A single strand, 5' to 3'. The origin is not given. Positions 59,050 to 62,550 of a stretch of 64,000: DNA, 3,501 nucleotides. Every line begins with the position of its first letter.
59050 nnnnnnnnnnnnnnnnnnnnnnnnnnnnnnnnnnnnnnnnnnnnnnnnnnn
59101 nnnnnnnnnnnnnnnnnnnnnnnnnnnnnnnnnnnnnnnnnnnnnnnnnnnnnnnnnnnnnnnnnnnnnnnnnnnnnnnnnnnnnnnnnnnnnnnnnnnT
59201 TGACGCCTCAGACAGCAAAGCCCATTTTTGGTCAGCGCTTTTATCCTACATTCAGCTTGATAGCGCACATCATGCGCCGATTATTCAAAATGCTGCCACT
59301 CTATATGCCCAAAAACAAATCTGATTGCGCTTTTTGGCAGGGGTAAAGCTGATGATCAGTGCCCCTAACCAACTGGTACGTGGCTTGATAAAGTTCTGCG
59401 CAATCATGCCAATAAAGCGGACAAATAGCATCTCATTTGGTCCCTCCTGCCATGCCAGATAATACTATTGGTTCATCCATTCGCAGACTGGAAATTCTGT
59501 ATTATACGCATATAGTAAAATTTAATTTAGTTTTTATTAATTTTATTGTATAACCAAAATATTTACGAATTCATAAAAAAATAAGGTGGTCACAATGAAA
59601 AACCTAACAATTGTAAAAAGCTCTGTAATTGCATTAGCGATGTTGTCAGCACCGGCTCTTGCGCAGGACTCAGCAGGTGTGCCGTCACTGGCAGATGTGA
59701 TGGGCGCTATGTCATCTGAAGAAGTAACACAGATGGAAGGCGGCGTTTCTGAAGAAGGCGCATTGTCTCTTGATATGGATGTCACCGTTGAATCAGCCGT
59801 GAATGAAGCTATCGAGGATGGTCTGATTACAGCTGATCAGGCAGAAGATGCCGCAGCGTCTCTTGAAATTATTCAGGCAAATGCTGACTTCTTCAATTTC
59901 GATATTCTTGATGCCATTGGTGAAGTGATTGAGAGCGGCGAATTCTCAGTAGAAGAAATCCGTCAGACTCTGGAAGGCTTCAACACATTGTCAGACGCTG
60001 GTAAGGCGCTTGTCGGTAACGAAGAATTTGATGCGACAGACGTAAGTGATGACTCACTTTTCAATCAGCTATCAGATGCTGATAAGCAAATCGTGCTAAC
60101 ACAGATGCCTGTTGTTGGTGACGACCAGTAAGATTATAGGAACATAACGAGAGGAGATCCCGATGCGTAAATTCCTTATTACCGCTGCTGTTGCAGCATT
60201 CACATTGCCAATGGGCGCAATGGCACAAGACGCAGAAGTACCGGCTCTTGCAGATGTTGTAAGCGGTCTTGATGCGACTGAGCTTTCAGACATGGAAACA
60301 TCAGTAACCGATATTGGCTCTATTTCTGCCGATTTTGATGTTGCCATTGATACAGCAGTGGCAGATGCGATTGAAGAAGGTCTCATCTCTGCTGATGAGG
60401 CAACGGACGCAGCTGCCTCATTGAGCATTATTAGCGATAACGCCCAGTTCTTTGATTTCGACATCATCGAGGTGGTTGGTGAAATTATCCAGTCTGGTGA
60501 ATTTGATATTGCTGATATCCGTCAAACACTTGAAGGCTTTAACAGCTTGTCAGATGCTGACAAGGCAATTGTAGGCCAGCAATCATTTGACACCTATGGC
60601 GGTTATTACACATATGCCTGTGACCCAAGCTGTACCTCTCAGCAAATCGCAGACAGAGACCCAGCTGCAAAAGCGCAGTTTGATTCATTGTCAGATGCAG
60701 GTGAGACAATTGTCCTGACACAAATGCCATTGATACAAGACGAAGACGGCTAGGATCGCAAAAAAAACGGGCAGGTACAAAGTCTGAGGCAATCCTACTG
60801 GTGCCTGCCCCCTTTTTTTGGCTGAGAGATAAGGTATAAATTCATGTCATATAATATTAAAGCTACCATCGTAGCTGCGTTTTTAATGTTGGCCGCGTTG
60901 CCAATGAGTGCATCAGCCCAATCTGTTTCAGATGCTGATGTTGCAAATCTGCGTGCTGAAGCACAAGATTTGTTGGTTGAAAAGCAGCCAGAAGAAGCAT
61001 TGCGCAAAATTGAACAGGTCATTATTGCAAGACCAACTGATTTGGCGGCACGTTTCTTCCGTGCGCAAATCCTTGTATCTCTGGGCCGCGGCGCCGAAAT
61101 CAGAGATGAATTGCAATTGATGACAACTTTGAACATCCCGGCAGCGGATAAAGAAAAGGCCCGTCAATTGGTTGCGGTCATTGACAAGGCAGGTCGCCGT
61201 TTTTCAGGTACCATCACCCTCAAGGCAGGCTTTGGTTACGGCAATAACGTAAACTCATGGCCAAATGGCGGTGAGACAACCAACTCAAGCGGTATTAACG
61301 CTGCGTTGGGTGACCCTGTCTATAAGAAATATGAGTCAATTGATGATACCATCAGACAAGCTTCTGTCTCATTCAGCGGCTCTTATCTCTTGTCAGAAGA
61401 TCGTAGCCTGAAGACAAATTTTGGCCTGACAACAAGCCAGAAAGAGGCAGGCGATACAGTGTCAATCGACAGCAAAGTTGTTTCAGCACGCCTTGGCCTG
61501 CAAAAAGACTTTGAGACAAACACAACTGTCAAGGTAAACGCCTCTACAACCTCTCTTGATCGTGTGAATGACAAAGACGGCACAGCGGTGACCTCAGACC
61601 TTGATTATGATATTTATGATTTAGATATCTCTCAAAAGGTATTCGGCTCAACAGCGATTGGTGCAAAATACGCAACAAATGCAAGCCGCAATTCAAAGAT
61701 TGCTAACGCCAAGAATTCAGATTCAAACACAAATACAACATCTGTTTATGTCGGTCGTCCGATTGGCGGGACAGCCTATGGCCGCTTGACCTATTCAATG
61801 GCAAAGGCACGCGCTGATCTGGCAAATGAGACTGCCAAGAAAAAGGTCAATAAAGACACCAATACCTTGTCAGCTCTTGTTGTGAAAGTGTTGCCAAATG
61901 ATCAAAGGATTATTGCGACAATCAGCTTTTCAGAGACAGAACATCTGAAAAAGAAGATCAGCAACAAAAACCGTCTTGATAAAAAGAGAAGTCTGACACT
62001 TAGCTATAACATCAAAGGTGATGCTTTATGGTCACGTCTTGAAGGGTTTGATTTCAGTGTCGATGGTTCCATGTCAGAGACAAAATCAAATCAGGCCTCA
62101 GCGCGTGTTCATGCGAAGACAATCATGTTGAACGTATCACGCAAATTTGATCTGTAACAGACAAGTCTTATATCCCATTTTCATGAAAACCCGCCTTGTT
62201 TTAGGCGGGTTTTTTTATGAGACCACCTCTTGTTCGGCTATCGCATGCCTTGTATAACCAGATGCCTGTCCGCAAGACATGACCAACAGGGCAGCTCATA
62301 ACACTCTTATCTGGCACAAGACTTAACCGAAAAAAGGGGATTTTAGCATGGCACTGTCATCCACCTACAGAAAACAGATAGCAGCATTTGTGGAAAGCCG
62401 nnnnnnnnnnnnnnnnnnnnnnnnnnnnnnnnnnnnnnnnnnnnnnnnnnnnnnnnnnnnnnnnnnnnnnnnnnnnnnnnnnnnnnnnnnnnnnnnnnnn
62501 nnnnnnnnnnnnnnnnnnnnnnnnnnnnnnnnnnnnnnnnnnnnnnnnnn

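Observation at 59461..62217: Three-gene module (acidic secreted paralog A, paralog B, TPR-beta-barrel OMP) as a candidate undescribed cargo/translocon export system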

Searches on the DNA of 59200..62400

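Call 56: search_rna_families(source=window, start=59200, end=62400, threshold=evalue, max_evalue=1)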
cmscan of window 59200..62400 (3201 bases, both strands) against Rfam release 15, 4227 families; matches with E-value up to 1: 2.
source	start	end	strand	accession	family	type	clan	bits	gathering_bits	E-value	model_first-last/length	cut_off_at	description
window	62138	62216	+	RF00512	Leu_leader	Cis-reg; leader;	-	27.2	50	0.0094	1-148/148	no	Leucine operon leader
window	62159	62233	+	RF02620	BSnc119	Gene; sRNA;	-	22.9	115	0.46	1-90/90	no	Brucella sRNA 119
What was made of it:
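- Tried and rejected: Only sub-threshold hits on the final terminator (Leu_leader at 27 bits against 50), which I rejected as a generic hairpin match (call 56).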

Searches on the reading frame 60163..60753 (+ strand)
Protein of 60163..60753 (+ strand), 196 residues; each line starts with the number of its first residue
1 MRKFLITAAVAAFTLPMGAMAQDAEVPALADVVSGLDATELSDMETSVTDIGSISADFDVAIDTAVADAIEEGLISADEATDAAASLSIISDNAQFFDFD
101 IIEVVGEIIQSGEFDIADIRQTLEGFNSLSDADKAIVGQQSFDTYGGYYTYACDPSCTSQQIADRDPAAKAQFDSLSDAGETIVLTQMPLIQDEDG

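Call 3: search_protein_families(library=pfam, proteins=[window:60163-60753:+], max_evalue=1)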
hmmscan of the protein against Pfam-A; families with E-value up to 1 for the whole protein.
window:60163-60753:+ (196 aa): 2 families
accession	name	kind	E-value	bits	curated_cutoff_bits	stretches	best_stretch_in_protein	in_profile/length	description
PF08714.17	Fae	-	0.044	14.2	27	1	60-89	81-110/159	Formaldehyde-activating enzyme (Fae)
PF19669.4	DUF6172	-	0.88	10.1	27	0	13-48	46-81/95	Family of unknown function (DUF6172)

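Call 4: search_protein_families(library=ncbifam, proteins=[window:60163-60753:+], max_evalue=1)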
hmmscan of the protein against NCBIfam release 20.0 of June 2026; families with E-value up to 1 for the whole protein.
window:60163-60753:+ (196 aa): 4 families
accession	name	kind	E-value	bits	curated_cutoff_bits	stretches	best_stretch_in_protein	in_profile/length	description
NF009487.0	PRK12849.1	subfamily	0.022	13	352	1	36-92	130-191/543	chaperonin GroEL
NF009833.0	PRK13307.1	equivalog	0.049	12.5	274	1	54-91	78-115/392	bifunctional 5,6,7,8-tetrahydromethanopterin hydro-lyase/3-hexulose-6-phosphate synthase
NF005719.0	PRK07535.1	domain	0.085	12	259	1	19-77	31-89/268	methyltetrahydrofolate:corrinoid/iron-sulfur protein methyltransferase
NF005312.0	PRK06846.1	subfamily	0.13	11.1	447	1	30-77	191-239/412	amidohydrolase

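Call 7: find_homologous_proteins(query=window:60163-60753:+)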
Query window:60163-60753:+ (196 aa): 62 proteins with E <= 0.001 among 608 candidates.
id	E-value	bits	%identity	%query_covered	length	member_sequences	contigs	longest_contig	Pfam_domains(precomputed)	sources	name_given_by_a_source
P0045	1.6e-114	398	100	100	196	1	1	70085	-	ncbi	ncbi:MAG: hypothetical protein ACON49_10170 [Candidatus Puniceispirillaceae bacterium]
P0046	3.0e-82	293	70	100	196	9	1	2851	-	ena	-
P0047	5.1e-82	292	72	99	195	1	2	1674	-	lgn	-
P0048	1.7e-81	290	71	100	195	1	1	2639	-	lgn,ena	-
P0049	1.9e-80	287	70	99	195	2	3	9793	-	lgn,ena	-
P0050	3.5e-80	286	69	100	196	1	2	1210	-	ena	-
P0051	9.1e-80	285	71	100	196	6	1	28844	-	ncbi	ncbi:MAG: hypothetical protein ACON44_02405 [Candidatus Puniceispirillaceae bacterium]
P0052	2.2e-78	280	69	100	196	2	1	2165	-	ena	-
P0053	1.3e-77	278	68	100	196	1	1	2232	-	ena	-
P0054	2.0e-77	277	68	100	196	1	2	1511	-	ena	-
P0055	2.4e-49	186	54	99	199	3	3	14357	-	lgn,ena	-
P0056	3.4e-48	182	54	97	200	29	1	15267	-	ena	-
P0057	1.6e-47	180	49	97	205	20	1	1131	-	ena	-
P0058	3.2e-45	172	52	99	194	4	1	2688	-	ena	-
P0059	5.4e-45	172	52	98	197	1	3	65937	-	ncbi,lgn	-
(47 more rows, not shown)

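Call 20: predict_structure(alignment_id=A2)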
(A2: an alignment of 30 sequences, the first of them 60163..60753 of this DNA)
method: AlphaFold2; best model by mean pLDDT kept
length: 196 residues; sequences in the alignment: 30
mean_pLDDT: 76.0   pTM: 0.62
mean pLDDT of the five models: 76.0, 75.3, 75.1, 74.0, 73.2
residues with pLDDT >= 90: 63; 70-90: 67; 50-70: 33; < 50: 33
segments of 3 or more residues with pLDDT < 50: 1-23, 49-54
pLDDT, mean of each block of 10 residues (from residue 1): 43 43 48 62 55 55 71 78 87 93 86 88 96 96 89 82 89 97 94 63
secondary structure, 60 per line:
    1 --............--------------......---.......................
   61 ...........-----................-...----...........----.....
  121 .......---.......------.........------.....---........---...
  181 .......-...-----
elements in order: H3-14 H29-34 H38-71 H77-92 H101-111 H116-127 H131-137 H144-152 H159-163 H167-174 H178-187
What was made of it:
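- On T11SS cargo (TbpB, hemophilin, NilC, Pls types): B is predicted to be entirely helical (call 20).
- The partners lack the canonical T11SS targeting barrel (call 20).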

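Call 26: fold_search(model_id=the predicted structure, library=pdb)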
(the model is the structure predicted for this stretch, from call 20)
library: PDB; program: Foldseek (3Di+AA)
matches with E <= 10: 16; with E <= 0.001: 0
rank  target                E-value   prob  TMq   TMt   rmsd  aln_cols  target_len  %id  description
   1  6fi4_A                3.0e+00  0.03  0.12  0.11  16.6       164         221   15  Crystal structure of C-terminal modified Tau peptide-hybrid 3.2e with 14-3-3sigma (released 2018-05-16)
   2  8rrk_A                5.0e+00  0.02  0.14  0.12  16.3       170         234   14  14-3-3 sigma complexed with an optimized phosphopeptide (released 2025-02-12)
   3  8qt5_D                5.2e+00  0.03  0.17  0.14  13.9       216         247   12  Crystal structure of Arabidopsis thaliana 14-3-3 isoform lambda in complex with a phosphopeptide from the transcriptio (released 2023-10-25)
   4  4h8s_C                5.5e+00  0.03  0.16  0.10  27.3       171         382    7  Crystal structure of human APPL2BARPH domain (released 2012-10-17)
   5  6ef5_D                5.8e+00  0.03  0.16  0.14  18.0       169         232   14  14-3-3 with peptide (released 2019-10-30)
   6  9dm5                  6.8e+00  0.03  0.18  0.12  11.6       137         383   11  Product-Bound mannosyltransferase PimE (released 2025-06-25)
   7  7jh5_A                7.2e+00  0.02  0.16  0.12  19.3       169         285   15  Co-LOCKR: de novo designed protein switch (released 2020-09-02)
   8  5h7a_B                7.5e+00  0.03  0.17  0.17  16.2       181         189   15  Crystal structure of a repeat protein with four Protein A repeat module (released 2017-06-28)
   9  5nwk_G                7.5e+00  0.02  0.14  0.12  18.1       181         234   12  14-3-3c in complex with CPP and fusicoccin (released 2017-11-22)
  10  8wf6_A                8.0e+00  0.02  0.15  0.13  17.6       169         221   11  14-3-3 zeta complexed with S559 phosphorylated peptide derived from GPIb alpha cytoplasmic domain (released 2024-09-25)
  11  3axy_C                8.0e+00  0.02  0.16  0.14  14.6       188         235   14  Structure of Florigen Activation Complex Consisting of Rice Florigen Hd3a, 14-3-3 Protein GF14 and Rice FD Homolog OsF (released 2011-08-03)
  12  6gn0_D                8.0e+00  0.02  0.14  0.12  17.9       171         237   13  Exoenzyme S from Pseudomonas aeruginosa in complex with human 14-3-3 protein beta, tetrameric crystal form (released 2018-09-26)
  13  8otw_B                8.0e+00  0.02  0.15  0.05  24.6       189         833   15  Cryo-EM structure of Strongylocentrotus purpuratus SLC9C1 in presence of cAMP (released 2023-11-01)
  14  1zww_A                8.4e+00  0.01  0.11  0.11  28.9       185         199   13  Crystal structure of endophilin-A1 BAR domain (released 2005-08-02)
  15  2o02_A                8.8e+00  0.02  0.14  0.13  16.3       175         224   12  Phosphorylation independent interactions between 14-3-3 and Exoenzyme S: from structure to pathogenesis (released 2007-11-27)
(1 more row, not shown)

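Call 40: find_related_loci(query=A2, collection=metagenome_contigs, flank=3000)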
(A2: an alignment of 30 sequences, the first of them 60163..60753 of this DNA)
Query A2 (196 aa) in metagenome_contigs; peptide patterns used: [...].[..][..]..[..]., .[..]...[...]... (x = any residue, [..] = any of these).
567 stretches matched a pattern; 21 encode a relative of the query (tblastn E <= 1e-3); 21 distinct loci.
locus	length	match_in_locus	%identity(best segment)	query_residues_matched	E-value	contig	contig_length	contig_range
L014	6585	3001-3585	44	1-194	3e-47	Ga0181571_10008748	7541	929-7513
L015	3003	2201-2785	44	1-194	8e-46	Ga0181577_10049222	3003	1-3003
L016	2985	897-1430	40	1-195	2e-40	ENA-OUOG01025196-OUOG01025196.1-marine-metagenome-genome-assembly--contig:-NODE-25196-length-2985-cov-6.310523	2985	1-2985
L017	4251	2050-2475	48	53-194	3e-38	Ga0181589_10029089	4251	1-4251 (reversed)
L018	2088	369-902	38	1-195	7e-37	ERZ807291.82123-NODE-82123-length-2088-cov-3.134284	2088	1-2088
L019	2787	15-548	38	1-195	8e-37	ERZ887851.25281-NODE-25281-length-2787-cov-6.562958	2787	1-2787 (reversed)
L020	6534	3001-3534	38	1-195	9e-37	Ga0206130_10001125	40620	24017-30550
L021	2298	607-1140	38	1-195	7e-36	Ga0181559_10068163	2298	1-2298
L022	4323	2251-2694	43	23-191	3e-34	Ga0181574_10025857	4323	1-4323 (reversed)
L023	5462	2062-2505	43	23-191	3e-34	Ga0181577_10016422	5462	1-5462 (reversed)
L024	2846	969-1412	43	23-191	3e-34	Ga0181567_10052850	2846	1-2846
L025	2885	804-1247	43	23-191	3e-34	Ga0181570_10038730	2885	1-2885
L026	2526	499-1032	36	1-195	2e-33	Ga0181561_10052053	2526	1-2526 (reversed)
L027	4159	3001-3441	39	23-191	6e-33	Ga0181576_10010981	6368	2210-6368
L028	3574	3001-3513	40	1-191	2e-31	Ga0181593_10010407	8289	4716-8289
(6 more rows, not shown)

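Call 41: search_solved_structures(query=A2, max_evalue=10)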
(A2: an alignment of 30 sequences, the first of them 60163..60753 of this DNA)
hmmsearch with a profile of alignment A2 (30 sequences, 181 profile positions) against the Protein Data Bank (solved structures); distinct sequences matched with E-value up to 10: 8.
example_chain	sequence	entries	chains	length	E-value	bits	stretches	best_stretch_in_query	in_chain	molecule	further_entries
2ccm_A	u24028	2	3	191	0.18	15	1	101-152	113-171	CALEXCITIN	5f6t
9vkd_A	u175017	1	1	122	0.18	14.9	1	25-94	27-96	De novo designed zinc hydrolase 2-8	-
4ndc_A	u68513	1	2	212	0.22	14.7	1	101-152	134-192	Calexcitin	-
9pin_P2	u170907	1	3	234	0.22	14.6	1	2-92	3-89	HEAT repeat domain-containing protein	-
4ndd_A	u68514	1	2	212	0.22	14.6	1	101-152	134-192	Calexcitin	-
4ndb_A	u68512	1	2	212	0.22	14.6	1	101-151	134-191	Calexcitin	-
2oxo_A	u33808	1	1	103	0.41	13.8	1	37-90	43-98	Integrase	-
1y5y_A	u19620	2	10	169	0.61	13.2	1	63-89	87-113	Formaldehyde-activating enzyme fae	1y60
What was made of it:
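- On EF-hand calcium-binding proteins (for A and B): The best PDB sequence match is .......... at E 0.18 (call 41).
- The weak EF-hand (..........) similarity of the acidic family is not significant (E 0.18, call 41).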

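Call 50: find_homologous_proteins(query=A2, max_evalue=0.01)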
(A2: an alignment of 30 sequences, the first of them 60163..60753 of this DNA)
Query A2 (30 sequences) (196 aa, profile of the alignment): 153 proteins with E <= 0.01 among 8000 candidates; the best 120 are listed.
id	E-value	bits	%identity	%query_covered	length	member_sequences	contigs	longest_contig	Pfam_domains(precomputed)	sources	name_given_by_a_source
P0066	6.0e-72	259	48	98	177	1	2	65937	-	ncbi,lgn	-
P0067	7.2e-72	259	46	99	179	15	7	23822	-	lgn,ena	-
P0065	2.6e-71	257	49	99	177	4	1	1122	-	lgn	-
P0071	2.7e-71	257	46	99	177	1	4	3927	-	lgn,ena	-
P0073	3.3e-71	257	45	99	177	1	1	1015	-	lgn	-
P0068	4.1e-71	257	46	99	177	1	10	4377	-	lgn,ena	-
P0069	4.2e-71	257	49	99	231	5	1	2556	-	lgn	-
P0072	5.1e-71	256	46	99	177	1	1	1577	-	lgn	-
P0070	8.9e-71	256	46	99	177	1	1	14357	-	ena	-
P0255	1.7e-70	255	48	97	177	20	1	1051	-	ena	-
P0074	2.7e-70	254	44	99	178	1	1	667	-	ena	-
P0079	3.1e-70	254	45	99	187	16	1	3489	-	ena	-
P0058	3.1e-70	254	52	99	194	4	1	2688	-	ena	-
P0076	4.9e-70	253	41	97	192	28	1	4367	-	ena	-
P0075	5.2e-70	253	44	99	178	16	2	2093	-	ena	-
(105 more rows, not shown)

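Call 66: search_protein_families(library=padloc, proteins=[window:60163-60753:+], max_evalue=0.01)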
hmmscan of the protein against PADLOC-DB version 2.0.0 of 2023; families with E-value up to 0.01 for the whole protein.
window:60163-60753:+ (196 aa): 1 family
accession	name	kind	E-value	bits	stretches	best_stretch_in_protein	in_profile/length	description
PDLC00564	JetA3|JetA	-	0.0032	14.6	1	29-79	422-474/488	Unknown function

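Call 67: fold_search(model_id=the predicted structure, library=viral)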
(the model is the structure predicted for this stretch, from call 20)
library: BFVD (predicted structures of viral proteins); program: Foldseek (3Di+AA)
matches with E <= 10: 26; with E <= 0.001: 0
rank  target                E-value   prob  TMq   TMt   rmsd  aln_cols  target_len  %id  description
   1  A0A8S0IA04            8.7e-01  0.14  0.23  0.21  13.3       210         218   16  (no name in the UniProt tables at hand)
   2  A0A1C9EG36            2.6e+00  0.08  0.18  0.18  19.9       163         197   13  (no name in the UniProt tables at hand)
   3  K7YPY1                3.0e+00  0.03  0.14  0.04  28.1       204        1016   14  (no name in the UniProt tables at hand)
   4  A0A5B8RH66            3.4e+00  0.03  0.14  0.10  28.7       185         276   14  Uncharacterized protein [Iridovirus Liz-CrIV]
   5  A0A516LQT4            3.9e+00  0.09  0.20  0.07  20.2       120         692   11  (no name in the UniProt tables at hand)
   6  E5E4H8                4.6e+00  0.03  0.17  0.09  12.7       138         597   12  Gp29 baseplate hub subunit [Acinetobacter phage Acj61]
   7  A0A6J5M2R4            4.8e+00  0.02  0.15  0.09  19.1       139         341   14  Uncharacterized protein [uncultured Caudovirales phage]
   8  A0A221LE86            5.1e+00  0.03  0.16  0.19  14.4       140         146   10  (no name in the UniProt tables at hand)
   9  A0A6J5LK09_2          5.7e+00  0.07  0.22  0.05  18.8       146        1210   16  Uncharacterized protein [uncultured Caudovirales phage]
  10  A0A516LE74            6.6e+00  0.03  0.17  0.06  25.2       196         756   13  (no name in the UniProt tables at hand)
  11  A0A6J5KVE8            7.0e+00  0.02  0.14  0.13  29.3       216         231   18  Uncharacterized protein [uncultured Caudovirales phage]
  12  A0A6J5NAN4            7.3e+00  0.02  0.12  0.07  14.6       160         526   14  Uncharacterized protein [uncultured Caudovirales phage]
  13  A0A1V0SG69            7.3e+00  0.01  0.12  0.06  22.6       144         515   11  Uncharacterized protein [Hokovirus HKV1]
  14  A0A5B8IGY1            7.7e+00  0.07  0.16  0.06   9.0        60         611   17  Uncharacterized protein [Mimiviridae sp. ChoanoV1]
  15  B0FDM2                7.7e+00  0.05  0.19  0.08  12.1       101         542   14  Hoar [Orgyia leucostigma nucleopolyhedrovirus]
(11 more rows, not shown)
